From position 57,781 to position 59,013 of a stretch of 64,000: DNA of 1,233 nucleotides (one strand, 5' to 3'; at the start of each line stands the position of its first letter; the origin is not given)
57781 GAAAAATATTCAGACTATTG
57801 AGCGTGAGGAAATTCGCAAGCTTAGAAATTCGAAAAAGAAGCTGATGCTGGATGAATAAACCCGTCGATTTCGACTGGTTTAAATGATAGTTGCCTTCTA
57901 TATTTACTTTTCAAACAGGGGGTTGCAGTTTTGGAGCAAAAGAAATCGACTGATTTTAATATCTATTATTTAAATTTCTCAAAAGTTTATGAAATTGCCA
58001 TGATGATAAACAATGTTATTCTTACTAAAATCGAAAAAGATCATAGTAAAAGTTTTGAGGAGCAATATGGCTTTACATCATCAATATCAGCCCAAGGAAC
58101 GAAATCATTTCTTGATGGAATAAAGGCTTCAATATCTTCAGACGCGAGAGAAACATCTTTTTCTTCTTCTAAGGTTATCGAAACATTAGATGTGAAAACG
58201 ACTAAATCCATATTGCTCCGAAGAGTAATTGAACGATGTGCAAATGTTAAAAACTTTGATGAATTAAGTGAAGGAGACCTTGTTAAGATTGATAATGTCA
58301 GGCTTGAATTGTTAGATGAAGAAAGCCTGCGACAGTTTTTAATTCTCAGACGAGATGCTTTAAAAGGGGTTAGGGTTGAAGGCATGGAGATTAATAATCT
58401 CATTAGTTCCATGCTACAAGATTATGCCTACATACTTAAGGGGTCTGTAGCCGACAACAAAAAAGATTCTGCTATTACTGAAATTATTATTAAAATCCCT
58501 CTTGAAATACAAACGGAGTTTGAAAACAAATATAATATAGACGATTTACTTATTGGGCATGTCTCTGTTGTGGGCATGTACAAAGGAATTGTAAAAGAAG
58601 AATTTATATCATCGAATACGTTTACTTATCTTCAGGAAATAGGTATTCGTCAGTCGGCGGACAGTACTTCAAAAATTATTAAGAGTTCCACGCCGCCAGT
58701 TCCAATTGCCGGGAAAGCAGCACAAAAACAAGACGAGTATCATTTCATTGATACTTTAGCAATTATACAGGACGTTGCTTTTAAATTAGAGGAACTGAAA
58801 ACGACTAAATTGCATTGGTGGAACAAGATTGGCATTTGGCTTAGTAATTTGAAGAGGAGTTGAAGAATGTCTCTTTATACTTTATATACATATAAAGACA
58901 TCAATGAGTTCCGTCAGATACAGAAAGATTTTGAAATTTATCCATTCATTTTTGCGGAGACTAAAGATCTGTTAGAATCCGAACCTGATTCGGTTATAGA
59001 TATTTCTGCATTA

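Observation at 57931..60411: Two-gene module: 310-aa unknown protein plus a stand-alone ClpB-like AAA+ ATPase (Dodola-like or new)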

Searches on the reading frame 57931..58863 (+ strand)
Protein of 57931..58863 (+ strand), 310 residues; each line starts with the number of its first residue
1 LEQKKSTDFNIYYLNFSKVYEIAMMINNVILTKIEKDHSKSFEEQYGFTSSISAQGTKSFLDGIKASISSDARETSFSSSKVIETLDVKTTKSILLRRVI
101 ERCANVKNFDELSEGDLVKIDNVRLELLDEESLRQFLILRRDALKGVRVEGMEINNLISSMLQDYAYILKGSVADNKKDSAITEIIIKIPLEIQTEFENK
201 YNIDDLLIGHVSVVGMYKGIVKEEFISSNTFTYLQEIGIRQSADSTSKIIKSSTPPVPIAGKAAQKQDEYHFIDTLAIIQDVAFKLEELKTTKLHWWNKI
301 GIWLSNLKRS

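Call 3: search_protein_families(library=padloc, proteins=[window:57931-58863:+], max_evalue=0.01)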
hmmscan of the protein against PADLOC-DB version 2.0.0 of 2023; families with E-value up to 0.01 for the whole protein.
window:57931-58863:+ (310 aa): 4 families
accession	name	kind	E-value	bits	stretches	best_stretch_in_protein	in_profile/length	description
PDLC04602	PDC-M37A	-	1.1e-89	298.8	1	7-285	3-275/277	-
PDLC04604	PDC-M37A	-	4.6e-64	214.7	1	9-283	5-287/289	-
PDLC04601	PDC-M37A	-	7.8e-33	112.2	1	3-283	87-370/374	-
PDLC04603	PDC-M37A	-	1.5e-29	101.6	1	6-284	30-312/319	-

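Call 4: search_protein_families(library=pfam, proteins=[window:57931-58863:+], max_evalue=0.01)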
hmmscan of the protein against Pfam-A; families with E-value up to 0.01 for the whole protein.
window:57931-58863:+ (310 aa): 0 families

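Call 5: search_protein_families(library=ncbifam, proteins=[window:57931-58863:+], max_evalue=0.01)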
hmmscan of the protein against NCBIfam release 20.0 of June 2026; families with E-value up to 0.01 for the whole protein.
window:57931-58863:+ (310 aa): 0 families

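Call 12: search_protein_families(library=padloc, proteins=[window:57931-58863:+], max_evalue=10)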
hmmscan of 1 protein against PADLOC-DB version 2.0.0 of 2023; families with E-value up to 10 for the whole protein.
window:57931-58863:+ (310 aa): 4 families
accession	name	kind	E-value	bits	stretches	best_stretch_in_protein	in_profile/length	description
PDLC04602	PDC-M37A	-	1.1e-89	298.8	1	7-285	3-275/277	-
PDLC04604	PDC-M37A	-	4.6e-64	214.7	1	9-283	5-287/289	-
PDLC04601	PDC-M37A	-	7.8e-33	112.2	1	3-283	87-370/374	-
PDLC04603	PDC-M37A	-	1.5e-29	101.6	1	6-284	30-312/319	-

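Call 13: search_protein_families(library=pfam, proteins=[window:57931-58863:+], max_evalue=10)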
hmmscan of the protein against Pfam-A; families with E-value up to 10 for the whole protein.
window:57931-58863:+ (310 aa): 0 families

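Call 14: find_homologous_proteins(query=window:57931-58863:+, max_evalue=0.001)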
Query window:57931-58863:+ (310 aa): 782 proteins with E <= 0.001 among 2572 candidates; the best 120 are listed.
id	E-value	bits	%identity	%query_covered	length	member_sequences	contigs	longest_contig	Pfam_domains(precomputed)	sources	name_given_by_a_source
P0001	2.4e-193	659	100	100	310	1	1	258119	-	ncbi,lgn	ncbi:MAG: hypothetical protein ACOYVD_10080 [Bacillota bacterium]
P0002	2.5e-185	632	96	100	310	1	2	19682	-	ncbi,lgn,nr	ncbi:MAG: hypothetical protein NC238_10510 [Dehalobacter sp.]|nr:hypothetical protein [Dehalobacter 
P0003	3.6e-185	632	96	100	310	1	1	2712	-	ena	-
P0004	2.9e-184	629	94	100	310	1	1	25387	-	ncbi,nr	ncbi:MAG: hypothetical protein GX434_12520 [Peptococcaceae bacterium]|nr:hypothetical protein [Pepto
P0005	4.1e-184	628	96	100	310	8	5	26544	-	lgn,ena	-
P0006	1.1e-169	581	66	99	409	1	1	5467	-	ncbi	-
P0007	2.9e-168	576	85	100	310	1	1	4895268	-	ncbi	-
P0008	1.4e-165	568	85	100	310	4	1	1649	-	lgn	-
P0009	2.1e-163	561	85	100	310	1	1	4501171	-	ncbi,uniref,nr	ncbi:hypothetical protein [Methanosarcina barkeri]|uniref:Uncharacterized protein n=1 Tax=Methanosar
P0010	2.9e-162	557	90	93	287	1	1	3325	-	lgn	-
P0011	6.0e-157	539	79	100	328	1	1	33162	-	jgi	jgi:hypothetical protein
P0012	2.1e-156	538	79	100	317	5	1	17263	-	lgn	-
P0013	4.2e-156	537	80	100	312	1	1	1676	-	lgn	-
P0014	4.7e-156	536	81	100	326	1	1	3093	-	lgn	-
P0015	1.6e-154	531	78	100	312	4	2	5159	-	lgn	-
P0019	3.8e-153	527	84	95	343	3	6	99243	-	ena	-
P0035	1.2e-148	512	76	100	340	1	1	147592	-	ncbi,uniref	ncbi:hypothetical protein AAC978_07320 [Desulfitobacterium sp. THU1]|uniref:hypothetical protein n=1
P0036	2.9e-148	511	75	100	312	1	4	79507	-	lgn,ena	-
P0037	4.9e-148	510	76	100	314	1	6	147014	-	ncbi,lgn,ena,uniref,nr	ncbi:hypothetical protein [Faecalispora jeddahensis]|uniref:hypothetical protein n=1 Tax=Faecalispor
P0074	1.4e-144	499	76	99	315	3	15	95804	-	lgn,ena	-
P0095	6.3e-144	497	75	99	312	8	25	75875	-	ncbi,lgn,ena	-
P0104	1.1e-143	496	75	99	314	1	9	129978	-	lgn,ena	-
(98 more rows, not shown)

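Call 21: find_related_loci(query=A1, collection=genome_contigs, flank=10000)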
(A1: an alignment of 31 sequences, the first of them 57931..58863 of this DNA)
Query A1 (310 aa) in genome_contigs; peptide patterns used: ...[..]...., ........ (x = any residue, [..] = any of these).
166 stretches matched a pattern; 62 encode a relative of the query (tblastn E <= 1e-3); 61 distinct loci.
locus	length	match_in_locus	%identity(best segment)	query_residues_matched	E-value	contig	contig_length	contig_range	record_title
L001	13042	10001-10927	94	1-309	0e+0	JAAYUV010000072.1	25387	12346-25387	MAG: Peptococcaceae bacterium isolate AS27yjCOA_185 156872_AS27, whole genome shotgun sequence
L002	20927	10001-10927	85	1-309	2e-180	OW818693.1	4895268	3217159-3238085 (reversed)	metagenome genome assembly, chromosome: 1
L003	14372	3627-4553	78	1-310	3e-162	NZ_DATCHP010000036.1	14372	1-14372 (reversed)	MAG: Acetobacterium sp. isolate SMAG_U7836 k141_667898, whole genome shotgun sequence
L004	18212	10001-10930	77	1-309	9e-162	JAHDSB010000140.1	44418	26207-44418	MAG: Clostridia bacterium isolate SV3-B14.1 k141_101231, whole genome shotgun sequence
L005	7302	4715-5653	76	1-309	6e-161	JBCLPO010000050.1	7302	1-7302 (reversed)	Lachnospiraceae bacterium 54-53 voucher GPTB0138 scaffold50, whole genome shotgun sequence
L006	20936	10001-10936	77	1-309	4e-160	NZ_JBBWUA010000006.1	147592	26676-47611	Desulfitobacterium sp. THU1 Unigene6, whole genome shotgun sequence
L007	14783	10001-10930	76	2-309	5e-156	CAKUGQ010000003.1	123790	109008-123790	MAG: uncultured Oscillospiraceae bacterium isolate REFINED_METABAT215_TOP10_CONTIGS_1500_ASSEMBLY_K77_MERGED__Hadza_MoBi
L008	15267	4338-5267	75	2-309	1e-153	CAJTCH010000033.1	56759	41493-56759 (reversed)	Lachnospiraceae bacterium isolate A77_70.CF.DSS genome assembly, contig: MGBC000084.33, whole genome shotgun sequence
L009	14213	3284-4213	75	2-309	1e-153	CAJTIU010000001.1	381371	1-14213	Lachnospiraceae bacterium isolate C64_1 genome assembly, contig: MGBC000228.1, whole genome shotgun sequence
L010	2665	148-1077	75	2-309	2e-162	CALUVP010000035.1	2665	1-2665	MAG: Candidatus Gastranaerophilales bacterium isolate E22__bin217 genome assembly, contig: E22__k127_5388588, whole geno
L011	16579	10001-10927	75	2-309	6e-153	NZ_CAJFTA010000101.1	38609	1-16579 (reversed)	Uncultured Pseudoflavonifractor sp. isolate Chicken_4_mag_10, whole genome shotgun sequence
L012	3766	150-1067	75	2-309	8e-158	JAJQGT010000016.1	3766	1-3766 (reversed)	MAG: Oscillospiraceae bacterium isolate U.3_2 NODE_3284_length_3766_cov_40.922123, whole genome shotgun sequence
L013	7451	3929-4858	74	2-309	3e-151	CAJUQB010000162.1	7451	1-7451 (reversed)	MAG TPA_asm: uncultured Lachnospiraceae bacterium isolate MGBC162980 genome assembly, contig: MGBC162980.162, whole geno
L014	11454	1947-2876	72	1-308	1e-150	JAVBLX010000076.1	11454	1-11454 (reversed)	MAG: Acetivibrio sp. isolate EPI_MAG_00035 c_000003229212, whole genome shotgun sequence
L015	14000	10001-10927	68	2-309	8e-143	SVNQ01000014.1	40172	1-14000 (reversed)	MAG: Ruminococcus sp. isolate SIG543 NODE_21704_length_40172_cov_1.804170, whole genome shotgun sequence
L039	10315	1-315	77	56-160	3e-49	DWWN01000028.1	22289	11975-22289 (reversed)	MAG TPA_asm: Candidatus Faecalibacterium faecigallinarum isolate ChiSjej5B23-2810 ChiSjej5B23M5__C43351_L22289_SAMN08009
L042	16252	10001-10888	32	9-296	2e-27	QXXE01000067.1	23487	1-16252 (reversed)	Clostridiaceae bacterium strain 9 Scaffold65_1, whole genome shotgun sequence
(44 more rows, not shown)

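Call 26: search_protein_families(library=padloc, alignment_id=A3, max_evalue=0.01)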
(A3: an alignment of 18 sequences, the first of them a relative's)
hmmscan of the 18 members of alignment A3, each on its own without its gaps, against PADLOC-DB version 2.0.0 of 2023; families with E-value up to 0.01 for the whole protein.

A. member 1, L041:3688-4923:+ (411 aa): 4 families
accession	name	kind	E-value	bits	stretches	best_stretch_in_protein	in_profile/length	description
PDLC04601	PDC-M37A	-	1.1e-130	434.3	1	38-405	3-372/374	-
PDLC04603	PDC-M37A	-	2.7e-126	419.5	1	126-410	31-318/319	-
PDLC04602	PDC-M37A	-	1e-43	148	1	127-405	4-275/277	-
PDLC04604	PDC-M37A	-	2.3e-42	143.6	1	127-404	4-288/289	-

B. families by the number of members that match (of 18 scanned): 4 families
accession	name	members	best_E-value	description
PDLC04601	PDC-M37A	18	2.3e-206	-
PDLC04603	PDC-M37A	18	7.9e-137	-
PDLC04604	PDC-M37A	18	2.1e-47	-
PDLC04602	PDC-M37A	18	2.3e-47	-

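Call 27: search_protein_families(library=pfam, alignment_id=A3, max_evalue=0.01)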
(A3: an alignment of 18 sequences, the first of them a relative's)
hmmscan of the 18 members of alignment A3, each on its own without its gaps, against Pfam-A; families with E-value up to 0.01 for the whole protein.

A. member 1, L041:3688-4923:+ (411 aa): 0 families

B. families by the number of members that match (of 18 scanned): 2 families
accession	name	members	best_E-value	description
PF01757.29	Acyl_transf_3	2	0.0025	Acyltransferase domain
PF12944.13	HAV_VP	1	0.0018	Hepatitis A virus viral protein VP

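Call 28: search_protein_representatives(alignment_id=A1)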
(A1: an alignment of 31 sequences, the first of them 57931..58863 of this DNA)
Query: 31 sequences, 315 profile positions. Proteins with E-value up to 0.001 (for the whole library): 313; up to 1e-10: 215; up to 1e-30: 100. The best 150 are listed.
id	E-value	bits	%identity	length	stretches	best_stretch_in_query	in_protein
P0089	1.2e-184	629.5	-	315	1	1-315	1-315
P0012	7.1e-183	623.6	-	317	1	2-314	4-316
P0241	3.4e-141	486.7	-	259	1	2-240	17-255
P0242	8.7e-116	403.2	-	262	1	1-200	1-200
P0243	7.0e-114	397.0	-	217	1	99-315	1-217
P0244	5.7e-100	351.3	-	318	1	5-312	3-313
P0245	1.3e-98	346.9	-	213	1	1-169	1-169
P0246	1.2e-97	343.6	-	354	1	54-222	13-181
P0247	6.1e-90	318.3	-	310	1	11-311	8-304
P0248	2.1e-89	316.6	-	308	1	7-309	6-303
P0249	6.1e-89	315.1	-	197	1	27-184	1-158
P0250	1.8e-87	310.2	-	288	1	27-305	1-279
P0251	4.8e-85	302.3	-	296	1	12-300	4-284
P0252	5.2e-85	302.2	-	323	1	7-301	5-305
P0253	2.2e-83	296.8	-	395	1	2-150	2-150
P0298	1.1e-40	156.5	-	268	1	12-288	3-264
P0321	3.9e-34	135.0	-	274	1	12-288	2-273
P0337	2.9e-31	125.6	-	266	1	8-287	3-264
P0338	8.1e-31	124.1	-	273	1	12-289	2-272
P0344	8.3e-30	120.8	-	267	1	12-288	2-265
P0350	7.5e-29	117.6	-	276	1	12-287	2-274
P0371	8.0e-25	104.4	-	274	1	12-289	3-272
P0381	9.2e-23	97.6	-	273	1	12-289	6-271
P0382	1.3e-22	97.2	-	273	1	12-289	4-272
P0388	1.2e-21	93.9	-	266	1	12-293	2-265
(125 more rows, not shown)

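Call 29: predict_structure(alignment_id=A1)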
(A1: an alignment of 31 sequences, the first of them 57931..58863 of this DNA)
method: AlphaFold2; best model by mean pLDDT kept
length: 310 residues; sequences in the alignment: 31
mean_pLDDT: 46.5   pTM: 0.44
mean pLDDT of the five models: 46.5, 41.9, 40.4, 38.7, 36.2
residues with pLDDT >= 90: 0; 70-90: 12; 50-70: 120; < 50: 178
segments of 3 or more residues with pLDDT < 50: 1-57, 67-92, 141-152, 179-181, 219-275, 280-298, 308-310
pLDDT, mean of each block of 10 residues (from residue 1): 27 35 32 33 39 46 50 35 37 55 64 61 72 63 40 58 68 57 60 61 65 55 34 25 28 32 38 49 29 43 50
secondary structure, 60 per line:
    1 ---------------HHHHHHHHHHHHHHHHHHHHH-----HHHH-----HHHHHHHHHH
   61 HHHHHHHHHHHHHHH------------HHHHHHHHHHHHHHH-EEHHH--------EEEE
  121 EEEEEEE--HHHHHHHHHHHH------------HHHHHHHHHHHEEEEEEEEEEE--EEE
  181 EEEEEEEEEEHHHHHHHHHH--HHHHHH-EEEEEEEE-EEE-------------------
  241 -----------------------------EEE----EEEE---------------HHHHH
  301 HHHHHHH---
elements in order: H16-36 H42-45 H51-75 H88-102 E117-127 H130-141 H154-164 E165-175 E178-190 H191-200 H203-208 E210-217 E219-221 E270-272 E277-280 H296-307

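Call 31: search_solved_structures(query=A1, max_evalue=1)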
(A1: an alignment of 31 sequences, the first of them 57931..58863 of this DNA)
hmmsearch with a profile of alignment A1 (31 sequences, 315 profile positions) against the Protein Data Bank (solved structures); distinct sequences matched with E-value up to 1: 1.
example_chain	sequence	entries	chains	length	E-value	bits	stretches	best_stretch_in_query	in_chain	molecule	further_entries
3bb9_A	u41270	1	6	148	0.38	13.4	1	114-203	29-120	Putative orphan protein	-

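Call 38: search_dna_similar(query=window:57931-58863:+, collection=plasmids, mode=protein, max_rows=30, max_evalue=0.001)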
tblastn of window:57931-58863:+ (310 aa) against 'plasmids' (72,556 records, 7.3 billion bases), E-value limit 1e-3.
Records with a match: 4; places in all: 4; records where one place covers at least 80% of the query: 3.
Best place of each record, by identity: <60% 4.
By first word of the organism name: Priestia 2; Listeria 1; Halobacillus 1.
By predicted mobility (MOB-suite, as given by PLSDB): mobilizable 3; non-mobilizable 1.
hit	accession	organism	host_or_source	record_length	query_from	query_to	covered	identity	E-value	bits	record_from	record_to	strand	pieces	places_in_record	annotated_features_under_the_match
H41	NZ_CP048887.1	Priestia megaterium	culture,agricultural soil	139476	3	282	90%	34.4%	2e-30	128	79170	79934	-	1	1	hypothetical protein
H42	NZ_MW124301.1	Listeria seeligeri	-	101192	9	284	89%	33.6%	2e-28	122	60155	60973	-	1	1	hypothetical protein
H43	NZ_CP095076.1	Halobacillus amylolyticus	single cell,Saltern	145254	9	284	89%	29.3%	3e-22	104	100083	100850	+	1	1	hypothetical protein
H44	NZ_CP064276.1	Priestia megaterium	cell culture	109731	3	241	77%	33.6%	7e-23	106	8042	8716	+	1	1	hypothetical protein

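Call 39: search_dna_similar(query=window:57931-58863:+, collection=phages, mode=protein, max_rows=20, max_evalue=0.001)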
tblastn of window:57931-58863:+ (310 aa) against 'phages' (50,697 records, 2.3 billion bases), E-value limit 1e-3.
No match.

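Call 40: get_annotated_region(hit=H42, flank=8000)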
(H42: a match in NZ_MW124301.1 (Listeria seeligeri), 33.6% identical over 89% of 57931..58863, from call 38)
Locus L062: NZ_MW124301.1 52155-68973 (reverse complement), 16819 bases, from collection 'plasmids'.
description: Listeria seeligeri strain Sr12 plasmid pLIS4, complete sequence
organism: Listeria seeligeri (NCBI taxid 1640)
taxonomy: Bacteria; Bacillota; Bacilli; Bacillales; Listeriaceae; Listeria; Listeria seeligeri
host: -; source: -; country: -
typing (MOB-suite, as given by PLSDB): mobilizable; relaxase MOBP
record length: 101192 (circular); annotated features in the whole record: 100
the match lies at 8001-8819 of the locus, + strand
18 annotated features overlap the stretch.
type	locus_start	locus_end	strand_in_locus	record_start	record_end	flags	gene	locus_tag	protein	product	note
CDS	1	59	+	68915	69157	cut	-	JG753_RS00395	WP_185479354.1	hypothetical protein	-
CDS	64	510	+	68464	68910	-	-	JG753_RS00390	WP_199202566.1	hypothetical protein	-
CDS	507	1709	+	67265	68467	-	mobP2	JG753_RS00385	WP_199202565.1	MobP2 family relaxase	-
CDS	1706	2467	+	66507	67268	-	-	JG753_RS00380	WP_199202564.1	hypothetical protein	-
CDS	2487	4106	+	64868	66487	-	-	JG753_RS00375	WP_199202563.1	toprim domain-containing protein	-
CDS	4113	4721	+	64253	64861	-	-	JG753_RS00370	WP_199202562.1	hypothetical protein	-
CDS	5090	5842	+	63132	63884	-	-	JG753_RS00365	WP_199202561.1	hypothetical protein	-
CDS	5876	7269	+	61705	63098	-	-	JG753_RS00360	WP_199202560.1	IS3 family transposase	-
CDS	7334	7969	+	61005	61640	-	-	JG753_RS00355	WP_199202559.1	hypothetical protein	-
CDS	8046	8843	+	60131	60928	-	-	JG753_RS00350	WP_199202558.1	hypothetical protein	-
CDS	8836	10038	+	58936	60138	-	-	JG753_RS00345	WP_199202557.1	AAA family ATPase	-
CDS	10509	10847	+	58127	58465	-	-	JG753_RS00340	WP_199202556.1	hypothetical protein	-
CDS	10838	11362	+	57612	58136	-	-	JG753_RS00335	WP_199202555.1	hypothetical protein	-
CDS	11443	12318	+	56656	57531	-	-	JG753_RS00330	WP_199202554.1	hypothetical protein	-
CDS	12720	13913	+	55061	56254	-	-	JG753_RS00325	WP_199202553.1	HEPN domain-containing protein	-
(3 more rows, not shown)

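Call 41: get_annotated_region(hit=H43, flank=8000)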
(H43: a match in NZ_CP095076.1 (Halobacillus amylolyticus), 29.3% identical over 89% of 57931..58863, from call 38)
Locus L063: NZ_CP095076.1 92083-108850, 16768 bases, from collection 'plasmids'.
description: Halobacillus amylolyticus strain SSHM10-5 plasmid unnamed1, complete sequence
organism: Halobacillus amylolyticus (NCBI taxid 2932259)
taxonomy: Bacteria; Bacillota; Bacilli; Bacillales; Bacillaceae; Halobacillus; Halobacillus amylolyticus
host: -; source: single cell,Saltern; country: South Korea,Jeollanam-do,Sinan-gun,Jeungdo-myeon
typing (MOB-suite, as given by PLSDB): non-mobilizable
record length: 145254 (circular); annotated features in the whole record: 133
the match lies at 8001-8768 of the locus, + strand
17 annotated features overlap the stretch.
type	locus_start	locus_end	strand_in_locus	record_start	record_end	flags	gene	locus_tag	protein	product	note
CDS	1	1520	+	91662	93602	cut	mobQ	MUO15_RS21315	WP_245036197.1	MobQ family relaxase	-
CDS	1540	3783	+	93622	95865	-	-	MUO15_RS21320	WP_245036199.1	VirD4-like conjugal transfer protein, CD1115 family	-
CDS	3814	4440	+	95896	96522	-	-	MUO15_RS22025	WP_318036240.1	toprim domain-containing protein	-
CDS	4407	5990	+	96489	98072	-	-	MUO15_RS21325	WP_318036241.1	DNA topoisomerase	GO:0006265 - DNA topological change [Evidence IEA]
CDS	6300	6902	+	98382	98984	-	-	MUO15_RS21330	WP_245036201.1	hypothetical protein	-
CDS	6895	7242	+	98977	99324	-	-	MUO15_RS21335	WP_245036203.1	hypothetical protein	-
CDS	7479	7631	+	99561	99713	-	-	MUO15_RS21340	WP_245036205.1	recombinase family protein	GO:0006310 - DNA recombination [Evidence IEA]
CDS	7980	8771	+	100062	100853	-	-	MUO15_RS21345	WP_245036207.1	hypothetical protein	-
CDS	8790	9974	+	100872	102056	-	-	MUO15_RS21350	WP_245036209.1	AAA family ATPase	-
CDS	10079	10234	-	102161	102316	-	-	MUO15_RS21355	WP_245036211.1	hypothetical protein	-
CDS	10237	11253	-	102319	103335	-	-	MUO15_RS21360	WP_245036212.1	hypothetical protein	-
CDS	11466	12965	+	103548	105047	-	istA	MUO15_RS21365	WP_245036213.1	IS21 family transposase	-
CDS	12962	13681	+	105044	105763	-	istB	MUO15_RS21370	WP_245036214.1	IS21-like element helper ATPase IstB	-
CDS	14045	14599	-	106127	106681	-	-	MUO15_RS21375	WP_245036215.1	recombinase family protein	GO:0006310 - DNA recombination [Evidence IEA]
CDS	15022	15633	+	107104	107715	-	-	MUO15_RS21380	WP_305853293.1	CadD family cadmium resistance transporter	-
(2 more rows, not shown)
